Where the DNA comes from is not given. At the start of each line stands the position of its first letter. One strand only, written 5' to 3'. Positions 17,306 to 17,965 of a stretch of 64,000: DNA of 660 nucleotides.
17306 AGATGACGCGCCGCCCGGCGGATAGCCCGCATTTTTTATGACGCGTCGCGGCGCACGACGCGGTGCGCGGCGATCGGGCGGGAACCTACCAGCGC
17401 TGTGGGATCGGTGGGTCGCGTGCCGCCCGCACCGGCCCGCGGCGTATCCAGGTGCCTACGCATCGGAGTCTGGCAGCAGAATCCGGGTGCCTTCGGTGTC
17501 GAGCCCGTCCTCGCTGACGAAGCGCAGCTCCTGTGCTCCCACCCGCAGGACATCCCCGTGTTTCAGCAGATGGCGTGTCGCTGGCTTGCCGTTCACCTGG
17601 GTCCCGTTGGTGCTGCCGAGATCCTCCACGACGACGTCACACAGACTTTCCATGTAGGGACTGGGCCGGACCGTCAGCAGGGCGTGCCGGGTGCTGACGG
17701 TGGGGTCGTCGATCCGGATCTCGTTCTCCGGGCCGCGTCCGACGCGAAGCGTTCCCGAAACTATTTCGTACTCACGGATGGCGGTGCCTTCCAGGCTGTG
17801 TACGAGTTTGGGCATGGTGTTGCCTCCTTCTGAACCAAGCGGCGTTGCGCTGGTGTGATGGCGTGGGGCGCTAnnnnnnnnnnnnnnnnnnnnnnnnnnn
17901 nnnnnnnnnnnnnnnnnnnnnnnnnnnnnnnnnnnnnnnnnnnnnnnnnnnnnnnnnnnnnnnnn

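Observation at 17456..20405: FHA-domain protein immediately downstream of a CHASE2-sensor Hanks-type Ser/Thr kinase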

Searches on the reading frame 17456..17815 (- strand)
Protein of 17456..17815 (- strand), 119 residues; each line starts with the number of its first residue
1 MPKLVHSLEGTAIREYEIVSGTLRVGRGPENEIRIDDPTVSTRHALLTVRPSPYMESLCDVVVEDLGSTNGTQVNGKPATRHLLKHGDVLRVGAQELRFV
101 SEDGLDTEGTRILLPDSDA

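Call 3: search_protein_families(library=pfam, proteins=[window:17456-17815:-], max_evalue=0.01)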
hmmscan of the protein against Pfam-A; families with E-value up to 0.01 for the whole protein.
window:17456-17815:- (119 aa): 2 families
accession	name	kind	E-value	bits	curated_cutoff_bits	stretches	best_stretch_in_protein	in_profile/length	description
PF00498.31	FHA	-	2.9e-19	69.7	20.7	1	24-93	2-67/67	FHA domain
PF16697.10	Yop-YscD_cpl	-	2.6e-12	47.3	33.2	1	14-102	10-93/94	Inner membrane component of T3SS, cytoplasmic domain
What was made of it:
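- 17456..17815 (-): Single-domain FHA protein gene (119 aa). Pfam FHA 2.9e-19 (call 3).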

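Call 4: search_protein_families(library=ncbifam, proteins=[window:17456-17815:-], max_evalue=0.01)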
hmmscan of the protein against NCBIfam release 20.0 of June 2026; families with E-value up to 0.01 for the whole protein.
window:17456-17815:- (119 aa): 5 families
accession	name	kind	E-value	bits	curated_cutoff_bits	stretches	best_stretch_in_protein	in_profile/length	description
NF052573.1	HisKinEspAMyxo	equivalog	2e-11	42.7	1400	1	14-105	39-125/755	serine histidine kinase EspA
NF049868.1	FhaB_Rv0019c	equivalog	4.2e-11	43.1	125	1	16-97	81-156/158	FHA domain-containing protein FhaB/FipA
NF041660.2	oxygluDhInhib_OdhI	equivalog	1.1e-10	41.4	200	1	22-100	57-128/130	oxoglutarate dehydrogenase inhibitor Odhl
NF033760.1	gliding_GltG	equivalog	3.6e-08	32.4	650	1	23-99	26-96/650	adventurous gliding motility protein GltG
TIGR03354.1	VI_FHA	hypoth_equivalog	9.4e-08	32.3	120.25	1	6-98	9-100/420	type VI secretion system-associated FHA domain protein TagH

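Call 20: find_homologous_proteins(query=window:17459-17815:-, max_evalue=0.00001)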
Query window:17459-17815:- (119 aa): 32 proteins with E <= 0.00001 among 88 candidates.
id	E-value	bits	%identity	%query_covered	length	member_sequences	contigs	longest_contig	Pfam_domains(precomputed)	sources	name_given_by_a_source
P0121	1.6e-71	256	100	100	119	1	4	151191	PF00498.32,PF16697.11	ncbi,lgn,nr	ncbi:MAG: hypothetical protein B7Z66_05135 [Chromatiales bacterium 21-64-14]|nr:MAG: hypothetical pr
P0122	5.9e-58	212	85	98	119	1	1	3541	PF00498.32,PF16697.11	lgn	-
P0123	8.9e-45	169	64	98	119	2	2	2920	PF00498.32,PF16697.11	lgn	-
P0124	3.0e-42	161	61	97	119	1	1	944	PF00498.32,PF16697.11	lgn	-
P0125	9.1e-40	153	59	97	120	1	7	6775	PF00498.32,PF16697.11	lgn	-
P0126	3.9e-34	135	54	99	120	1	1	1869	PF00498.32,PF16697.11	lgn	-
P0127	1.4e-31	127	53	97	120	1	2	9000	PF00498.32,PF16697.11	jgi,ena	-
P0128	1.5e-29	120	53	97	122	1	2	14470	PF00498.32,PF16697.11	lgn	-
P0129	1.5e-23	101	44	98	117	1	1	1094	PF00498.32,PF16697.11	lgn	-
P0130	4.0e-14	71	41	86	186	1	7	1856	PF00498.32,PF16697.11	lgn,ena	-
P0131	2.8e-13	68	41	85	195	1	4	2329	PF00498.32,PF16697.11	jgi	jgi:pSer/pThr/pTyr-binding forkhead associated (FHA) protein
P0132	1.3e-12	66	41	85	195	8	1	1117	PF00498.32,PF16697.11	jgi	jgi:pSer/pThr/pTyr-binding forkhead associated (FHA) protein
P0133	1.8e-12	65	40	86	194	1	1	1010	PF00498.32,PF16697.11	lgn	-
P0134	4.8e-11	61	44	86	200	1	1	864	PF00498.32,PF16697.11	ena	-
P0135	5.2e-11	61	46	72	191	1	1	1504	PF13384.13,PF00498.32,PF00196.26,PF16697.11,PF08281.19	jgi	jgi:DNA-binding CsgD family transcriptional regulator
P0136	1.4e-10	59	44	78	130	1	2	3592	PF00498.32,PF16697.11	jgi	jgi:pSer/pThr/pTyr-binding forkhead associated (FHA) protein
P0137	1.5e-10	59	43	78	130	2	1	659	PF00498.32,PF16697.11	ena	-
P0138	1.9e-10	59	43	78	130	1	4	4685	PF00498.32,PF16697.11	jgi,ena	-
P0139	1.9e-10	59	43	78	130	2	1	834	PF00498.32,PF16697.11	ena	-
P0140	2.1e-10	59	41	86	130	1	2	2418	PF18221.7,PF00498.32,PF16697.11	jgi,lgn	jgi:pSer/pThr/pTyr-binding forkhead associated (FHA) protein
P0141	3.8e-10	58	43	78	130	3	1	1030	PF00498.32,PF16697.11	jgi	jgi:pSer/pThr/pTyr-binding forkhead associated (FHA) protein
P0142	1.0e-9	56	43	78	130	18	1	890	PF00498.32,PF16697.11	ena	-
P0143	1.6e-9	56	44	78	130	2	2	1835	PF00498.32,PF16697.11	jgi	jgi:pSer/pThr/pTyr-binding forkhead associated (FHA) protein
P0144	3.4e-9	55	38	86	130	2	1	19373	PF00498.32,PF16697.11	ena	-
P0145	8.7e-9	53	39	82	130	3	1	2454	PF18221.7,PF00498.32,PF16697.11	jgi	jgi:pSer/pThr/pTyr-binding forkhead associated (FHA) protein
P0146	1.4e-8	53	42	78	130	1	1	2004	PF00498.32,PF16697.11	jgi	-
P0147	1.6e-8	53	41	78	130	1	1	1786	PF00498.32,PF16697.11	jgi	jgi:pSer/pThr/pTyr-binding forkhead associated (FHA) protein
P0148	2.5e-8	52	41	76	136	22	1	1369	PF00498.32,PF16697.11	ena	-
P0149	6.8e-8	51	37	86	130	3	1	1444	PF00498.32,PF16697.11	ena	-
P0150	2.3e-7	49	35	87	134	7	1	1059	PF00498.32,PF16697.11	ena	-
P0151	1.8e-6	46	46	65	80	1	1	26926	PF00498.32,PF16697.11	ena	-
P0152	3.5e-6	45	39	75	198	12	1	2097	PF00498.32,PF16697.11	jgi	jgi:pSer/pThr/pTyr-binding forkhead associated (FHA) protein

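Call 38: predict_structure(alignment_id=A4)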
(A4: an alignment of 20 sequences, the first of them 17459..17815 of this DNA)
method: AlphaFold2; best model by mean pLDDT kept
length: 119 residues; sequences in the alignment: 20
mean_pLDDT: 84.7   pTM: 0.73
mean pLDDT of the five models: 84.7, 84.2, 84.0, 83.8, 82.7
residues with pLDDT >= 90: 67; 70-90: 35; 50-70: 11; < 50: 6
segments of 3 or more residues with pLDDT < 50: 107-110
pLDDT, mean of each block of 10 residues (from residue 1): 86 88 93 92 94 79 92 94 93 93 58 52
secondary structure, 60 per line:
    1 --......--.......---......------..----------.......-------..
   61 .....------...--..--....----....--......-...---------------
elements in order: E3-8 E11-17 E21-26 E45-51 E59-65 E72-74 E81-84 E89-92 E95-100
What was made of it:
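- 17456..17815 (-): AlphaFold2 model has pLDDT 84.7, and residues 1-100 form a confident beta-sandwich (call 38).
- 17468..17494 (-): Conserved C-terminal tail motif E108-G-T110-R-I-L-L-P-D116, a candidate phospho-acceptor and FHA ligand. Tail pLDDT is 52-58 (call 38).
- On FHA phosphothreonine-binding domain, Pfam PF00498: AlphaFold2 pLDDT of about 79-94 per 10-residue block over residues 1-100 (call 38).
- On GarA/OdhI (2-oxoglutarate dehydrogenase inhibitor) family: The domain starts at about residue 3 (call 38).
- Fold: the FHA fold is confident and the tail is low-confidence (call 38). AlphaFold2 gave no confident placement of the tail (call 38). The tail is not modelled as a strand (call 38).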

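Call 40: search_solved_structures(query=A4, max_evalue=0.001)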
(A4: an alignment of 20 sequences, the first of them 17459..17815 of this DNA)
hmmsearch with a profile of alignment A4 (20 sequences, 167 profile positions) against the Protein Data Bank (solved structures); distinct sequences matched with E-value up to 0.001: 54.
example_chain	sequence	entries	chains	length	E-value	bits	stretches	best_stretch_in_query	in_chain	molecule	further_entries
6i2q_B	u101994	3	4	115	2.3e-23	86.2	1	7-106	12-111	Glycogen accumulation regulator GarA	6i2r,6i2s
8p5r_G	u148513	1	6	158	5.2e-23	85.1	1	7-106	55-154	Glycogen accumulation regulator GarA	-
2kkl_A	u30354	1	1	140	7.3e-23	84.6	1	6-103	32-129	Uncharacterized protein Mb1858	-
7rj3_A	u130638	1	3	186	7.4e-23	84.6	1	7-103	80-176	Glycogen accumulation regulator GarA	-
2kfu_A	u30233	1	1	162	1.6e-22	83.5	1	7-103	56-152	Rv1827 pThr 22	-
6i2p_D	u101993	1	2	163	1.6e-22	83.5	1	7-103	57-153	Glycogen accumulation regulator GarA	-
3po8_A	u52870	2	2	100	1.7e-21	80.2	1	11-98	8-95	Putative uncharacterized protein TB39.8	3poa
2kb3_A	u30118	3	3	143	1.9e-21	80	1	7-101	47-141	Oxoglutarate dehydrogenase inhibitor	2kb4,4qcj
8p5x_G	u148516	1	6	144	1.9e-21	80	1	7-101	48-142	Oxoglutarate dehydrogenase inhibitor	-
2lc1_A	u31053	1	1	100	2.3e-21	79.8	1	11-97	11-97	Putative uncharacterized protein TB39.8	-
6hbz_A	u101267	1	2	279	7.4e-21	78.1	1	15-128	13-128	GGDEF domain protein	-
3oun_A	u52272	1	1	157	1.1e-20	77.5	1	11-96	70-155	Putative uncharacterized protein TB39.8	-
6hc0_B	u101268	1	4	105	5.4e-20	75.3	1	14-99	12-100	GGDEF domain protein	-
6hc1_A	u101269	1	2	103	5.6e-20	75.2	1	14-99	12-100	GGDEF domain protein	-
6cah_A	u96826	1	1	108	2e-19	73.5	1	22-105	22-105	ABC transporter ATP-binding/permease protein Rv1747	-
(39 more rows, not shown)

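Call 42: fold_search(model_id=the predicted structure, library=pdb)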
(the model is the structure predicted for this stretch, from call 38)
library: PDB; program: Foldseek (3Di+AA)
matches with E <= 10: 271; with E <= 0.001: 121
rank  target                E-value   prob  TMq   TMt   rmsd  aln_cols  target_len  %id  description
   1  3poa_A                1.4e-08  1.00  0.70  0.86   2.5       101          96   31  Structural and functional analysis of phosphothreonine-dependent FHA domain interactions (released 2011-01-26)
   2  8p5x_G                2.5e-08  1.00  0.73  0.84   1.8       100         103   32  Single particle cryo-EM structure of the complex between Corynebacterium glutamicum homohexameric 2-oxoglutarate dehyd (released 2023-08-16)
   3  6i2r_B                2.6e-08  1.00  0.71  0.90   2.7       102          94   31  Crystal structure of the SucA domain of Mycobacterium smegmatis KGD (alpha-ketoglutarate decarboxylase), mutant R802A, (released 2019-05-22)
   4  6i2p_E                3.0e-08  1.00  0.71  0.81   2.6       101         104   31  Crystal structure of the Mycobacterium tuberculosis PknB kinase domain (L33E mutant) in complex with its substrate Gar (released 2019-05-22)
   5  6i2q_B                3.4e-08  1.00  0.74  0.90   1.8       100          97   32  Crystal structure of the wild-type SucA domain of Mycobacterium smegmatis KGD (alpha-ketoglutarate decarboxylase), in  (released 2019-05-22)
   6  3hx1_B                4.2e-08  1.00  0.74  0.82   2.5       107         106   25  Crystal structure of the Slr1951 protein from Synechocystis sp. Northeast Structural Genomics Consortium Target SgR167 (released 2009-06-30)
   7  3po8                  4.7e-08  1.00  0.69  0.84   2.5       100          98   31  Structural and functional analysis of phosphothreonine-dependent FHA domain interactions (released 2011-01-26)
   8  3oun_A                4.9e-08  1.00  0.70  0.90   2.5       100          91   31  Crystal structure of the FhaA FHA domain complexed with the intracellular domain of Rv3910 (released 2012-02-08)
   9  6i2p_D                5.2e-08  1.00  0.71  0.74   2.6       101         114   31  Crystal structure of the Mycobacterium tuberculosis PknB kinase domain (L33E mutant) in complex with its substrate Gar (released 2019-05-22)
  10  8p5r_G                5.8e-08  1.00  0.71  0.86   2.6       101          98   32  Crystal structure of full-length, homohexameric 2-oxoglutarate dehydrogenase KGD from Mycobacterium smegmatis in compl (released 2023-08-16)
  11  6hc1_A                7.1e-08  1.00  0.69  0.79   2.8       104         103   34  Bdellovibrio bacteriovorus DgcB FHA in complex with phosphorylated N-terminal peptide (released 2019-08-28)
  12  7rj3_C                7.9e-08  1.00  0.71  0.84   2.8       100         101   32  Crystal Structure of the Forkhead Associated (FHA) Domain of the Glycogen Accumulation Regulator (GarA) from Mycobacte (released 2021-07-28)
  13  6i2r_D                8.4e-08  1.00  0.71  0.91   1.8        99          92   32  Crystal structure of the SucA domain of Mycobacterium smegmatis KGD (alpha-ketoglutarate decarboxylase), mutant R802A, (released 2019-05-22)
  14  4qcj                  9.8e-08  1.00  0.73  0.86   1.8        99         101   32  Crystal Structure of OdhI from Corynebacterium glutamicum (released 2014-07-02)
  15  7rj3_A                9.8e-08  1.00  0.71  0.81   2.8       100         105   32  Crystal Structure of the Forkhead Associated (FHA) Domain of the Glycogen Accumulation Regulator (GarA) from Mycobacte (released 2021-07-28)
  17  6hc1_B                1.3e-07  1.00  0.70  0.81   2.8       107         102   32  Bdellovibrio bacteriovorus DgcB FHA in complex with phosphorylated N-terminal peptide (released 2019-08-28)
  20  6hc0_C                2.0e-07  1.00  0.69  0.79   2.9       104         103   34  Bdellovibrio bacteriovorus DgcB FHA domain, tail complex (released 2019-08-28)
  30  6hc0_D                3.5e-07  1.00  0.69  0.80   2.6       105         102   32  Bdellovibrio bacteriovorus DgcB FHA domain, tail complex (released 2019-08-28)
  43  6hc0_B                7.8e-07  1.00  0.69  0.78   2.6       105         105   32  Bdellovibrio bacteriovorus DgcB FHA domain, tail complex (released 2019-08-28)
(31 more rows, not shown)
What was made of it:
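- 17456..17815 (-): Foldseek and profile matches to GarA, OdhI and FhaA (calls 40, 42).
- On FHA phosphothreonine-binding domain, Pfam PF00498: Foldseek probability 1.00 to FhaA, GarA and OdhI (call 42).
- Closest known: PknB-GarA. Same: A small single-FHA-domain protein whose nearest solved relatives are GarA and OdhI (calls 40, 42).
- Closest known: Bdellovibrio bacteriovorus DgcB. Same: An FHA domain that binds a phosphorylated flexible tail of the same protein family in trans (PDB 6hc1/6hc0), among the closest structural matches (calls 40, 42).
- They include the PknB-GarA complex 6i2p and the DgcB FHA-phosphopeptide complex 6hc1 (calls 40, 42).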

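Call 45: find_encoding_contigs(protein=P0128, flank=6000, max_places=1)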
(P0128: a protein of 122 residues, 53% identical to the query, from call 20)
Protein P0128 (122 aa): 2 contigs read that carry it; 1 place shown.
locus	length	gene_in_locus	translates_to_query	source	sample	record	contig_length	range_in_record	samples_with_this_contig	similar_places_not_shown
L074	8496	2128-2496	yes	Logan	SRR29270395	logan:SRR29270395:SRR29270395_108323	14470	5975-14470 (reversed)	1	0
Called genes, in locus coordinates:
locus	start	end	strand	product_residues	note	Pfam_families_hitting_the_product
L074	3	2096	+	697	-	?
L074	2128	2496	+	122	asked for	PF16697:Yop-YscD_cpl, PF00498:FHA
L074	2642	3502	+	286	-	PF00561:Abhydrolase_1, PF08538:DUF1749 (weak)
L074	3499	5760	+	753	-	PF00990:GGDEF, PF00563:EAL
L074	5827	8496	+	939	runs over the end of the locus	PF16078:2-oxogl_dehyd_N, PF00676:E1_dh, PF02779:Transket_pyr, PF16870:OxoGdeHyase_C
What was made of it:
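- On GarA/OdhI (2-oxoglutarate dehydrogenase inhibitor) family: There is one anecdotal neighbour: a sucA-like gene about 3.3 kb downstream of the FHA gene in L074 (call 45).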

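Call 46: find_encoding_contigs(protein=P0127, flank=6000, max_places=1)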
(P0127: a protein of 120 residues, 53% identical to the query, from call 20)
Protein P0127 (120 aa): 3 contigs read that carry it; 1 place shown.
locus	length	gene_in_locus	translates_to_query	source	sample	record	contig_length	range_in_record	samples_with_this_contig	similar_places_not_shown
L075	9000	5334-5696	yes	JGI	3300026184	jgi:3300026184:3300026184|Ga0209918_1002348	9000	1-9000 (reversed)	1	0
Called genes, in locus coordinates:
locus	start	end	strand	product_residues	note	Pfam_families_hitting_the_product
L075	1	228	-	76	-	?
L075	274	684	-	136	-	PF00036:EF-hand_1 (faint), PF13405:EF-hand_6 (faint), PF13202:EF-hand_5 (faint)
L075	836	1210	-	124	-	-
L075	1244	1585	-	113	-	-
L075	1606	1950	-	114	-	PF06865:Ppnp, PF05899:Cupin_3 (weak)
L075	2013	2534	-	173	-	PF14358:DUF4405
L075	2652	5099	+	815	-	PF00069:Pkinase, PF07714:PK_Tyr_Ser-Thr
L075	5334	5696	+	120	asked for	PF16697:Yop-YscD_cpl, PF00498:FHA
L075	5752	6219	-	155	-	PF07386:DUF1499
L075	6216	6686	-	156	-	PF04273:BLH_phosphatase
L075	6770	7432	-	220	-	PF13468:Glyoxalase_3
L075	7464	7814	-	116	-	PF03992:ABM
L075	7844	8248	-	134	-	PF04828:GFA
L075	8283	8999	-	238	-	?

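Call 56: search_protein_representatives(alignment_id=A5)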
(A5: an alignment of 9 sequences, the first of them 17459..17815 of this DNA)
Query: 9 sequences, 119 profile positions. Proteins with E-value up to 0.001 (for the whole library): 109416; up to 1e-10: 16883; up to 1e-30: 324. The best 150 are listed.
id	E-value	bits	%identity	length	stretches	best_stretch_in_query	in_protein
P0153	2.6e-67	240.4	-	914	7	16-100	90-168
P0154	9.8e-66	235.3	-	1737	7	21-103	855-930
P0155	3.2e-61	220.8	-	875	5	14-102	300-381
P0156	2.1e-60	218.2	-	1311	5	14-105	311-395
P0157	1.0e-56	206.2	-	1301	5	14-101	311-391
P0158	1.9e-56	205.3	-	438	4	15-101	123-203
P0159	7.4e-56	203.5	-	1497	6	14-102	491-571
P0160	4.6e-55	200.9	-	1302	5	17-106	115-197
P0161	5.2e-55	200.7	-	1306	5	14-108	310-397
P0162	2.6e-54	198.5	-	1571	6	2-101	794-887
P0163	2.0e-53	195.6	-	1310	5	17-99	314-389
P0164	2.6e-53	195.2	-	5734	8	20-101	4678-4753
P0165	2.1e-48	179.4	-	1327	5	20-101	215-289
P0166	2.4e-48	179.2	-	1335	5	14-108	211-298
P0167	2.4e-48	179.2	-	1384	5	15-103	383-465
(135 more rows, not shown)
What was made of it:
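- Tried and rejected: Representative-library profile search (call 56).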

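Call 60: search_protein_families(library=padloc, proteins=[window:17456-17815:-], max_evalue=0.001)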
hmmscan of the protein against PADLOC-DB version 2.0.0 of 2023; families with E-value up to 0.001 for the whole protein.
window:17456-17815:- (119 aa): 0 families
